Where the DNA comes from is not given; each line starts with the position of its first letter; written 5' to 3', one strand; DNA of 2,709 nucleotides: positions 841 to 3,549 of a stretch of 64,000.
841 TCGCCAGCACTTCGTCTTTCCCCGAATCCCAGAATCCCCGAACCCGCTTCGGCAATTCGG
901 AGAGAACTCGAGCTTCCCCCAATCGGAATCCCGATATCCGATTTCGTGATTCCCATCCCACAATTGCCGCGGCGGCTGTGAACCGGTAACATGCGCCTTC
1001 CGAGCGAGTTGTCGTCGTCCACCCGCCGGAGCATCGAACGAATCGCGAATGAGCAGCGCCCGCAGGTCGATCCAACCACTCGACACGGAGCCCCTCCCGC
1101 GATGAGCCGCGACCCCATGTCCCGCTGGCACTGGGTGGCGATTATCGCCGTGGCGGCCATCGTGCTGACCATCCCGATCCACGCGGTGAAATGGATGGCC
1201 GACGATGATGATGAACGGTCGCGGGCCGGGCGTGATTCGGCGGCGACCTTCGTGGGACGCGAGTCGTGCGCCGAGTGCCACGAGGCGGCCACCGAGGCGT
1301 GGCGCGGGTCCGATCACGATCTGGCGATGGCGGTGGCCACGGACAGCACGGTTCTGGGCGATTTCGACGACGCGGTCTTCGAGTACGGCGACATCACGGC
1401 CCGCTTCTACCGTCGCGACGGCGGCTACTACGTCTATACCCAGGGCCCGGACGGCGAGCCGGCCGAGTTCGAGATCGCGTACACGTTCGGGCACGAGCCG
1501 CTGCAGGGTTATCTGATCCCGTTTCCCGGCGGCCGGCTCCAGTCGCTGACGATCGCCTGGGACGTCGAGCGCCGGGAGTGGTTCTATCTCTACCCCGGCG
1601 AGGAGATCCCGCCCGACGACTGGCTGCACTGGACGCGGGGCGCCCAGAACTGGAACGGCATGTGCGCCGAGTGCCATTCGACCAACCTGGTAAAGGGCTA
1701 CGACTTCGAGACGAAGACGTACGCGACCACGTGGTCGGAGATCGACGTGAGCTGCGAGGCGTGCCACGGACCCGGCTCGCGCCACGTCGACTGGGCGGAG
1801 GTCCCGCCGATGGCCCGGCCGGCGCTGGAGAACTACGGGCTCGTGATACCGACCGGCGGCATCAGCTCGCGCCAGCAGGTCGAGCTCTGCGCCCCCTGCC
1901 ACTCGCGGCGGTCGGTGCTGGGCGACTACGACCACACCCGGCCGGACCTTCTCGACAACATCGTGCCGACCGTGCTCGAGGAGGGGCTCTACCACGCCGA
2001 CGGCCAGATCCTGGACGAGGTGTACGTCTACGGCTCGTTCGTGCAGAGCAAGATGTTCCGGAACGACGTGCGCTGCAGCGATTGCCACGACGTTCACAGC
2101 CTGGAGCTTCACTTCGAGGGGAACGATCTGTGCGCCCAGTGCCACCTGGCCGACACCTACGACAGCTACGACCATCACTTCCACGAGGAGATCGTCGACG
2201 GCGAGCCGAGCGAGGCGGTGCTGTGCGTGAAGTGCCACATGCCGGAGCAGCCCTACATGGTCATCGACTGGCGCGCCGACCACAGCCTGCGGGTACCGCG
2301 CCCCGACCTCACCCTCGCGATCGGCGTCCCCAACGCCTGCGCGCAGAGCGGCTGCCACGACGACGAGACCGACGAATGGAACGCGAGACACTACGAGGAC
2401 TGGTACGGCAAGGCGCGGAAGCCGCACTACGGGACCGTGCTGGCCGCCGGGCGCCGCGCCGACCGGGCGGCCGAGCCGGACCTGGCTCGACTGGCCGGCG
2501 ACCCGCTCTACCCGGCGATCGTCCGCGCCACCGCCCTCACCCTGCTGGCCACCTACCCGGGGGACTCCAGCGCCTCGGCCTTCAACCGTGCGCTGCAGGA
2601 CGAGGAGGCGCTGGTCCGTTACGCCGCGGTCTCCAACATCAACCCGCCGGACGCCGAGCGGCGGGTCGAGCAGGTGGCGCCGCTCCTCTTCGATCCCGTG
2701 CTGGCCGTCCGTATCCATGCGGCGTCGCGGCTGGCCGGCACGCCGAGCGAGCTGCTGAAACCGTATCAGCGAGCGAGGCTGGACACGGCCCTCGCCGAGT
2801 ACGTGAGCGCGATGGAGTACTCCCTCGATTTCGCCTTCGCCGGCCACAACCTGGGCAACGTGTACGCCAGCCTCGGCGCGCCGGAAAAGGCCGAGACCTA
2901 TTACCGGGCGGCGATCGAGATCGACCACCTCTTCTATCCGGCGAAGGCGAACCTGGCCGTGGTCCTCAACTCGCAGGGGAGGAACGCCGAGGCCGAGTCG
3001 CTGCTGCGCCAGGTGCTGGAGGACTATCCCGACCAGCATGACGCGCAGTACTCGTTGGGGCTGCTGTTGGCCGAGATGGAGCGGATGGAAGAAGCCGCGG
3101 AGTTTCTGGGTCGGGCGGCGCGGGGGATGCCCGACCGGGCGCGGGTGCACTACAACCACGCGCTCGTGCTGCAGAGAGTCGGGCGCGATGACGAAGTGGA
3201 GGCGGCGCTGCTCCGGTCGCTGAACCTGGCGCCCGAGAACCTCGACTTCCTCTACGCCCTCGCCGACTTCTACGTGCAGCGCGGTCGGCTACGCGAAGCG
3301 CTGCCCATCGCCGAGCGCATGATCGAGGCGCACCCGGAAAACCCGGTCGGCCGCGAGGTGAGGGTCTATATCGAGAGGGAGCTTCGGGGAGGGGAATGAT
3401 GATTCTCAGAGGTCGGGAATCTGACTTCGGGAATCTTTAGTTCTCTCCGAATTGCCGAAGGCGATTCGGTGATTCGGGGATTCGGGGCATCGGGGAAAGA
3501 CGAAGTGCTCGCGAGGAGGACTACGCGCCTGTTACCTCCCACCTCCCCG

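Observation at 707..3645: Two inverted copies of a ~250-bp nested palindrome bracket a single multihaem-cytochrome gene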

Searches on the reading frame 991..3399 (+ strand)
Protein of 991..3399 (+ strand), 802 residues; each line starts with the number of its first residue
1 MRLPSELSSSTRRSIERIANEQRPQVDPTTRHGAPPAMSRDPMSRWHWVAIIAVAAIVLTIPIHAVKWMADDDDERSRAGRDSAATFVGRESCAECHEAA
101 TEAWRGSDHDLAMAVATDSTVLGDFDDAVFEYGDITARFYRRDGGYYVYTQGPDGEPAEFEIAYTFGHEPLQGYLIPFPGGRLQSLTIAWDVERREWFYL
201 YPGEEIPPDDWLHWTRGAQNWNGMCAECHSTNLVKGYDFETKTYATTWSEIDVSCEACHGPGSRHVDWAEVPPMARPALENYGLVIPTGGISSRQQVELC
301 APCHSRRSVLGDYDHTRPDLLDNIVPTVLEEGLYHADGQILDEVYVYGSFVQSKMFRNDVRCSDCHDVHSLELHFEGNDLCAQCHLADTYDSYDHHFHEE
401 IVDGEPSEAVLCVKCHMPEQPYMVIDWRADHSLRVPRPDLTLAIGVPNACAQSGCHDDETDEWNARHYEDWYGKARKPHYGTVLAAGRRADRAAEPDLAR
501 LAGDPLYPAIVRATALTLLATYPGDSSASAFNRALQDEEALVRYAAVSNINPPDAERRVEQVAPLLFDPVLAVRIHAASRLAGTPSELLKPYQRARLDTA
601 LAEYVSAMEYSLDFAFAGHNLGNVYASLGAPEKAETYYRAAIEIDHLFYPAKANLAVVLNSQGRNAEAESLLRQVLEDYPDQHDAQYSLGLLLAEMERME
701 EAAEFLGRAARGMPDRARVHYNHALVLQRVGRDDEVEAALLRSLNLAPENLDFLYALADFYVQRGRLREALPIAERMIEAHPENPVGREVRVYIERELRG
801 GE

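Call 30: search_protein_families(library=pfam, proteins=[window:991-3399:+], max_evalue=0.001)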
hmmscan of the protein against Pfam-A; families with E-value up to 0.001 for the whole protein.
window:991-3399:+ (802 aa): 20 families
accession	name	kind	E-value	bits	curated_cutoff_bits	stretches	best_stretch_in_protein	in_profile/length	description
PF13181.12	TPR_8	-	4.5e-16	58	25.7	1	619-645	5-31/34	Tetratricopeptide repeat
PF00515.34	TPR_1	-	7.9e-15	54.4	27.8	1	620-645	6-31/34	Tetratricopeptide repeat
PF14559.12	TPR_19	-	1.2e-13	51.5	25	2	661-720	3-62/68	Tetratricopeptide repeat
PF13176.12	TPR_7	-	1.9e-12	46.6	27.9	0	619-645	3-29/36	Tetratricopeptide repeat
PF07719.23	TPR_2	-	3.2e-12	46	27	0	619-645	5-31/34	Tetratricopeptide repeat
PF13374.12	TPR_10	-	8.9e-12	45.1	27.5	1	653-679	6-32/42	Tetratricopeptide repeat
PF13424.12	TPR_12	-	1.4e-11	44.8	30.1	1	654-712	8-74/77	Tetratricopeptide repeat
PF13428.12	TPR_14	-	4e-11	42.9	23.5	1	752-789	2-39/44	Tetratricopeptide repeat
PF13431.12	TPR_17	-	1.7e-10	40.8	24.4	0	740-771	2-33/34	Tetratricopeptide repeat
PF13432.12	TPR_16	-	9.1e-10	39.2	32.7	1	661-711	9-59/65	Tetratricopeptide repeat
PF13174.12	TPR_6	-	3.6e-08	34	26.3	0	655-681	6-32/33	Tetratricopeptide repeat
PF14522.11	Cytochrome_C7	-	4.1e-08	33.4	24.8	1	222-305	13-67/67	Cytochrome c7 and related cytochrome c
PF13414.12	TPR_11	-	2e-07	31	26.8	0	592-629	5-42/42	TPR repeat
PF23914.1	TPR_CcmH_CycH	-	1.1e-06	29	42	1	672-784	39-154/158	Cytochrome c-type biogenesis protein H TPR domain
PF09699.15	Paired_CXXCH_1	-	1.4e-05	25.1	20.6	0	361-385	8-36/41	Doubled CXXCH motif (Paired_CXXCH_1)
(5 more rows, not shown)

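Call 32: find_homologous_proteins(query=window:991-3399:+, max_evalue=1e-20)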
Query window:991-3399:+ (802 aa): 8000 proteins with E <= 1e-20 among 8000 candidates; the best 120 are listed.
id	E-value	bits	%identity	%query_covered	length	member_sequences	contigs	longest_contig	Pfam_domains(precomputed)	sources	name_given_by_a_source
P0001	0.0e+0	1782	100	95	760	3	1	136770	PF13431.13,PF23914.2,PF09699.16,PF13414.13,PF13176.13,PF13428.13,PF14522.12,PF13374.13,PF07721.21,PF14559.13,PF00515.35,PF13424.13,PF13432.13,PF13181.13,PF07719.24,PF13174.13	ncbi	-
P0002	0.0e+0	1364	75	95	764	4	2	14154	PF13431.13,PF23914.2,PF09699.16,PF13414.13,PF13176.13,PF13428.13,PF14522.12,PF13374.13,PF07721.21,PF14559.13,PF00515.35,PF12895.14,PF13424.13,PF13432.13,PF13181.13,PF13646.13,PF07719.24,PF13174.13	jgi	jgi:tetratricopeptide (TPR) repeat protein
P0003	0.0e+0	1324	73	95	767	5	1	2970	PF13431.13,PF23914.2,PF09699.16,PF13414.13,PF13176.13,PF13428.13,PF14522.12,PF13374.13,PF14559.13,PF00515.35,PF12895.14,PF13424.13,PF13432.13,PF03264.20,PF13181.13,PF07719.24,PF13174.13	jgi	jgi:tetratricopeptide (TPR) repeat protein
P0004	0.0e+0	1276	70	95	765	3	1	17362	PF13431.13,PF23914.2,PF13414.13,PF13176.13,PF13428.13,PF14522.12,PF13374.13,PF07721.21,PF14559.13,PF00515.35,PF12895.14,PF13424.13,PF13432.13,PF13181.13,PF07719.24,PF13174.13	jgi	jgi:tetratricopeptide (TPR) repeat protein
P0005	0.0e+0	1268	71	95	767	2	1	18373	PF13431.13,PF23914.2,PF13414.13,PF21545.4,PF13176.13,PF13428.13,PF14522.12,PF13374.13,PF07721.21,PF14559.13,PF13371.13,PF00515.35,PF12895.14,PF13424.13,PF21033.5,PF13432.13,PF13181.13,PF07719.24,PF13174.13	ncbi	-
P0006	0.0e+0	1267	71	95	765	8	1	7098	PF13431.13,PF23914.2,PF13414.13,PF13176.13,PF13428.13,PF14522.12,PF13374.13,PF07721.21,PF14559.13,PF13371.13,PF00515.35,PF12895.14,PF13424.13,PF13432.13,PF13181.13,PF13646.13,PF14561.13,PF07719.24,PF13174.13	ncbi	-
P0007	0.0e+0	1266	71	95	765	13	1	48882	PF13431.13,PF23914.2,PF09699.16,PF13414.13,PF13176.13,PF13428.13,PF14522.12,PF13374.13,PF07721.21,PF14559.13,PF00515.35,PF12895.14,PF13424.13,PF21033.5,PF13432.13,PF13181.13,PF07719.24,PF13174.13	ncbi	-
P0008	0.0e+0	1266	71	95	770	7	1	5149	PF13431.13,PF23914.2,PF13414.13,PF13428.13,PF13374.13,PF14559.13,PF13435.12,PF00515.35,PF12895.14,PF13424.13,PF13432.13,PF13181.13,PF13646.13,PF07719.24,PF13174.13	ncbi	-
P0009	0.0e+0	1264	71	95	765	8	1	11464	PF13431.13,PF23914.2,PF09699.16,PF14537.12,PF13414.13,PF13176.13,PF13428.13,PF14522.12,PF13374.13,PF07721.21,PF14559.13,PF00515.35,PF12895.14,PF13424.13,PF21033.5,PF13432.13,PF13181.13,PF07719.24,PF13174.13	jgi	jgi:predicted CXXCH cytochrome family protein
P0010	0.0e+0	1258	70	95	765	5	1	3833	PF13431.13,PF23914.2,PF13414.13,PF13176.13,PF13428.13,PF14522.12,PF13374.13,PF07721.21,PF14559.13,PF13371.13,PF00515.35,PF12895.14,PF13424.13,PF13432.13,PF13181.13,PF13646.13,PF14561.13,PF07719.24,PF13174.13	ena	-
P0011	0.0e+0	1255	70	95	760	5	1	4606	PF13431.13,PF23914.2,PF09699.16,PF13176.13,PF13428.13,PF14522.12,PF13374.13,PF07721.21,PF14559.13,PF00515.35,PF12895.14,PF13424.13,PF13432.13,PF13181.13,PF07719.24,PF13174.13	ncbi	-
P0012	0.0e+0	1250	70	95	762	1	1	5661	PF13431.13,PF23914.2,PF09699.16,PF13414.13,PF13176.13,PF13428.13,PF14522.12,PF13374.13,PF07721.21,PF14559.13,PF13435.12,PF00515.35,PF12895.14,PF13424.13,PF21033.5,PF13432.13,PF13181.13,PF13646.13,PF07719.24,PF13174.13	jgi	jgi:tetratricopeptide (TPR) repeat protein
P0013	0.0e+0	1249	78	84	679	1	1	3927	PF13431.13,PF23914.2,PF13414.13,PF13176.13,PF13428.13,PF12688.14,PF14522.12,PF13374.13,PF07721.21,PF14559.13,PF00515.35,PF12895.14,PF13424.13,PF13432.13,PF13181.13,PF14561.13,PF07719.24,PF13174.13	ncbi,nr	ncbi:MAG TPA: tetratricopeptide repeat protein, partial [Gemmatimonadota bacterium]|nr:tetratricopep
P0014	0.0e+0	1246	70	95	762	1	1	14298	PF13431.13,PF23914.2,PF09699.16,PF14537.12,PF13176.13,PF13428.13,PF12688.14,PF14522.12,PF13374.13,PF07721.21,PF14559.13,PF13435.12,PF00515.35,PF12895.14,PF13424.13,PF13432.13,PF13181.13,PF13646.13,PF07719.24,PF13174.13,PF22113.2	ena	-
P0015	0.0e+0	1246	71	93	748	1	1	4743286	PF13431.13,PF23914.2,PF09699.16,PF14537.12,PF13414.13,PF13176.13,PF13428.13,PF14522.12,PF13374.13,PF14559.13,PF00515.35,PF12895.14,PF13424.13,PF21033.5,PF13432.13,PF13181.13,PF13646.13,PF07719.24,PF13174.13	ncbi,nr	ncbi:MAG: tetratricopeptide repeat protein [Gemmatimonadota bacterium]|nr:MAG: tetratricopeptide rep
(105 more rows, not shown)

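Call 33: find_encoding_contigs(protein=P0001, flank=10000, max_places=4)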
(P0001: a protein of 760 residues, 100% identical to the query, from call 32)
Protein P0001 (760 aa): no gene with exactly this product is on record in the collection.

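Call 34: find_encoding_contigs(protein=P0002, flank=10000, max_places=4)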
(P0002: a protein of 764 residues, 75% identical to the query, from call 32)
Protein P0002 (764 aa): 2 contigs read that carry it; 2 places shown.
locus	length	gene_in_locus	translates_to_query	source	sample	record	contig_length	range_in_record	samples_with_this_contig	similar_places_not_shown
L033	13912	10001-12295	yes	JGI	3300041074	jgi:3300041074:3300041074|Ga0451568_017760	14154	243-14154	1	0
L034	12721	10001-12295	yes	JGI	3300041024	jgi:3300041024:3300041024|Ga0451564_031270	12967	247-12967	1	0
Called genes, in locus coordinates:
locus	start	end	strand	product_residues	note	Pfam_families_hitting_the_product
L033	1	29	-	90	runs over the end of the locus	?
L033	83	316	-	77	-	-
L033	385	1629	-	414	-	-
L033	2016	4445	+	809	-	PF12704:MacB_PCD, PF02687:FtsX, PF12704:MacB_PCD, PF02687:FtsX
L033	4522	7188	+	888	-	PF03704:BTAD, PF00930:DPPIV_N (faint), PF07676:PD40 (faint), PF26549:Tricorn_N, PF26550:Tricorn_2nd (weak)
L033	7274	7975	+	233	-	PF00154:RecA_N (weak)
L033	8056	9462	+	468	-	PF01292:Ni_hydr_CYTB (weak), PF00033:Cytochrome_B, PF14358:DUF4405 (weak), PF13631:Cytochrom_B_N_2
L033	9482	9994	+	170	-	PF00355:Rieske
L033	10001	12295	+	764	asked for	PF09699:Paired_CXXCH_1 (faint), PF13424:TPR_12 (faint), PF14522:Cytochrome_C7 (faint), PF13432:TPR_16, PF23914:TPR_CcmH_CycH (weak), PF07719:TPR_2 (weak), PF13432:TPR_16 (weak), PF14559:TPR_19, +11 more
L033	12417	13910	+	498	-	?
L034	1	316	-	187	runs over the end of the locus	?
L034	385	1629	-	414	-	-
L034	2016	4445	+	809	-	PF12704:MacB_PCD, PF02687:FtsX, PF12704:MacB_PCD, PF02687:FtsX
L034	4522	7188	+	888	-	PF03704:BTAD, PF00930:DPPIV_N (faint), PF07676:PD40 (faint), PF26549:Tricorn_N, PF26550:Tricorn_2nd (weak)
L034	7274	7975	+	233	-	PF00154:RecA_N (weak)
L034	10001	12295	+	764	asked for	PF09699:Paired_CXXCH_1 (faint), PF13424:TPR_12 (faint), PF14522:Cytochrome_C7 (faint), PF13432:TPR_16, PF23914:TPR_CcmH_CycH (weak), PF07719:TPR_2 (weak), PF13432:TPR_16 (weak), PF14559:TPR_19, +11 more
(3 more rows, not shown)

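Call 35: find_encoding_contigs(protein=P0015, flank=10000, max_places=2)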
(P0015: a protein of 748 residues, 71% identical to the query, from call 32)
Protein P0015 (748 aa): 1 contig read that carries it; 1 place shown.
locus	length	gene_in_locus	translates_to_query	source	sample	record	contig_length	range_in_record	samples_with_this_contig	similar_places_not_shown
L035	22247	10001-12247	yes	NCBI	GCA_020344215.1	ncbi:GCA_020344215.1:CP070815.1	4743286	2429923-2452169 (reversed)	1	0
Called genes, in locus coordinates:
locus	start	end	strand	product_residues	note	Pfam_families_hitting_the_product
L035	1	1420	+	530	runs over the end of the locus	PF00149:Metallophos, PF12850:Metallophos_2 (weak)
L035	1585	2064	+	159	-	PF13085:Fer2_3 (weak), PF00111:Fer2, PF01799:Fer2_2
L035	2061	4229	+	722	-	PF20256:MoCoBD_2, PF01315:Ald_Xan_dh_C (weak), PF02738:MoCoBD_1, PF20256:MoCoBD_2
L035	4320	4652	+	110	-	PF03551:PadR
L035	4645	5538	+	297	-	PF02687:FtsX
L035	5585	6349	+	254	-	PF01048:PNP_UDP_1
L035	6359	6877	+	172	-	PF02572:CobA_CobO_BtuR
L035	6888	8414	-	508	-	PF13428:TPR_14 (faint), PF00515:TPR_1 (faint), PF07719:TPR_2 (faint), PF13424:TPR_12 (faint), PF13181:TPR_8 (faint), PF13432:TPR_16 (weak), PF14559:TPR_19, PF13432:TPR_16 (weak), +6 more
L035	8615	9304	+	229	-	PF04116:FA_hydroxylase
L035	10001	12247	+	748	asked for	PF14522:Cytochrome_C7 (faint), PF09699:Paired_CXXCH_1 (faint), PF13174:TPR_6 (faint), PF13181:TPR_8 (faint), PF13424:TPR_12 (weak), PF00515:TPR_1 (weak), PF14559:TPR_19, PF13424:TPR_12, +12 more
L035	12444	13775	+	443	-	PF00675:Peptidase_M16, PF05193:Peptidase_M16_C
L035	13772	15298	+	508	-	PF00675:Peptidase_M16, PF05193:Peptidase_M16_C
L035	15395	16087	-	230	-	PF01895:PhoU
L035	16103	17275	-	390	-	PF02690:Na_Pi_cotrans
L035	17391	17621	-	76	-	-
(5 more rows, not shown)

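Call 65: list_cluster_members(proteins=[P0001])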
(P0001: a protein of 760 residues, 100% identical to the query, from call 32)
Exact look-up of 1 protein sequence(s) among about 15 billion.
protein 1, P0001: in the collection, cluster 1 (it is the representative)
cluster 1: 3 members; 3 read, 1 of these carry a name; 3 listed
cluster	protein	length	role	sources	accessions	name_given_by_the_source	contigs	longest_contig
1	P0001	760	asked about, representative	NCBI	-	-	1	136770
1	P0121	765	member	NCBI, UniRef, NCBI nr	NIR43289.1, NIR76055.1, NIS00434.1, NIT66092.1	MAG: tetratricopeptide repeat protein [Gemmatimonadetes bacterium] | Tetratricopeptide repeat protein n=1 Tax=Candidatus Kutchimonas denitrificans ... | tetratricopeptide repeat protein [Gemmatimonadota bacterium]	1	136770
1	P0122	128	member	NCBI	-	-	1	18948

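Call 69: find_encoding_contigs(protein=window:1102-3399:+, flank=10000, max_places=10)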
Protein window:1102-3399:+ (765 aa): no gene with exactly this product is on record in the collection.
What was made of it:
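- Tried and rejected: Look-ups of the cytochrome (760- and 765-aa versions), intended to fetch the source contig and sister MAGs: not indexed (calls 33, 69).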
